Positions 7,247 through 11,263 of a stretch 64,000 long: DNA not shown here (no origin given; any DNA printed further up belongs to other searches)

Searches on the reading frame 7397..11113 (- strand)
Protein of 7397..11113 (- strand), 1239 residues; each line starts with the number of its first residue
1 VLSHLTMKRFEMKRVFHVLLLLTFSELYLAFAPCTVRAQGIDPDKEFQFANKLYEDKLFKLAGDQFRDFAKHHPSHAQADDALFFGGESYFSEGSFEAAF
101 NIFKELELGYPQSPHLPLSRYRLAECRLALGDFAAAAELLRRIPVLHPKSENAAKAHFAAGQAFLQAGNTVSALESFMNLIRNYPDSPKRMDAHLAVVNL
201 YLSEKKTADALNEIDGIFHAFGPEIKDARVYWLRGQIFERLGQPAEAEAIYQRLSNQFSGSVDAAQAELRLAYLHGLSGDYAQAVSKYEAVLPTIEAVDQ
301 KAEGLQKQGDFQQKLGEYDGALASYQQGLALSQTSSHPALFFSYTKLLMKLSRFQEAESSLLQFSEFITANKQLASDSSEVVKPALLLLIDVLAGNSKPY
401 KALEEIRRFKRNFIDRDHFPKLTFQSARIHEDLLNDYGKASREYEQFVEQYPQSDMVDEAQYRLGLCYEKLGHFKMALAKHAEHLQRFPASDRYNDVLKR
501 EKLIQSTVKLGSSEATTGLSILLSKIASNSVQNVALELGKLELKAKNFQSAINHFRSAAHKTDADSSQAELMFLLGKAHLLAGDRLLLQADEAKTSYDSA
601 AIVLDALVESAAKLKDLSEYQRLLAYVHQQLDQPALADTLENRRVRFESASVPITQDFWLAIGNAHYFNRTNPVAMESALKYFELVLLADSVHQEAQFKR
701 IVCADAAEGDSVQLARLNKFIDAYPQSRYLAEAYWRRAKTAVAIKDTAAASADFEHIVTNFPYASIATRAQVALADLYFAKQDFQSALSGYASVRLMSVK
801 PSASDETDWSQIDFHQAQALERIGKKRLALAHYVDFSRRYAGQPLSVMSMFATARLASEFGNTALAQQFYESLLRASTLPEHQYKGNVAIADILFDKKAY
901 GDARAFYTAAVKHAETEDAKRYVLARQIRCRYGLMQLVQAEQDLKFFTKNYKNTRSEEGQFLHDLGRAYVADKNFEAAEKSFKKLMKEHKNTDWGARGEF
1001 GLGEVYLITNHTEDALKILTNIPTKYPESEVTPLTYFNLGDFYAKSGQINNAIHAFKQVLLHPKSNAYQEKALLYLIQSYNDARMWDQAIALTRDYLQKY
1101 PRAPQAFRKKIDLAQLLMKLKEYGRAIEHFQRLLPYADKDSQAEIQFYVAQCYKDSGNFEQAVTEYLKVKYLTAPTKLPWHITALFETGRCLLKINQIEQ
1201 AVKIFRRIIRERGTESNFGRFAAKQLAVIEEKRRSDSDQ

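Call 40: search_protein_families(library=pfam, proteins=[window:7397-11113:-], max_evalue=0.0001)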
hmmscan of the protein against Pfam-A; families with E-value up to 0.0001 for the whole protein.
window:7397-11113:- (1239 aa): 15 families
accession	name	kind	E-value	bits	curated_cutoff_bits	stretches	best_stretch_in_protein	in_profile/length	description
PF13174.12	TPR_6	-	2.6e-42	141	26.3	0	120-150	3-33/33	Tetratricopeptide repeat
PF14559.12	TPR_19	-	3.2e-36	123.9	25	1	91-155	2-63/68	Tetratricopeptide repeat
PF13432.12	TPR_16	-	1.9e-35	121.3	32.7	1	122-188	2-65/65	Tetratricopeptide repeat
PF07719.23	TPR_2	-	4.7e-32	107.9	27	0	1034-1060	2-28/34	Tetratricopeptide repeat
PF13428.12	TPR_14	-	1.8e-30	102.7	23.5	0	229-266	2-39/44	Tetratricopeptide repeat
PF13424.12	TPR_12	-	8.7e-29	100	30.1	1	228-293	3-73/77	Tetratricopeptide repeat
PF13181.12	TPR_8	-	5.6e-25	85.8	25.7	0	1035-1060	3-28/34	Tetratricopeptide repeat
PF09976.15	TPR_21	-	7.5e-25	88.2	25.5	2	693-790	38-135/193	Tetratricopeptide repeat-like domain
PF13525.12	YfiO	-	4.4e-23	82.6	25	1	80-195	5-131/203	Outer membrane lipoprotein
PF00515.34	TPR_1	-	6.5e-21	73.7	27.8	0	1035-1060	3-28/34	Tetratricopeptide repeat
PF13176.12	TPR_7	-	1e-16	59.9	27.9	0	308-336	5-33/36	Tetratricopeptide repeat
PF25058.1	ARM_TT21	-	6.5e-12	46.1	27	0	936-1027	35-125/155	Tetratricopeptide repeat protein 21 ARM repeat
PF12895.13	ANAPC3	-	3e-10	40.7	27.2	0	72-142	15-81/82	Anaphase-promoting complex, cyclosome, subunit 3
PF25064.1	ARM_TT21_5th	-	1.1e-05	26.1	27.8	0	770-801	3-32/117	TT21 fifth ARM repeats domain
PF13431.12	TPR_17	-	9.3e-05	22.9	24.4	0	444-478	2-33/34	Tetratricopeptide repeat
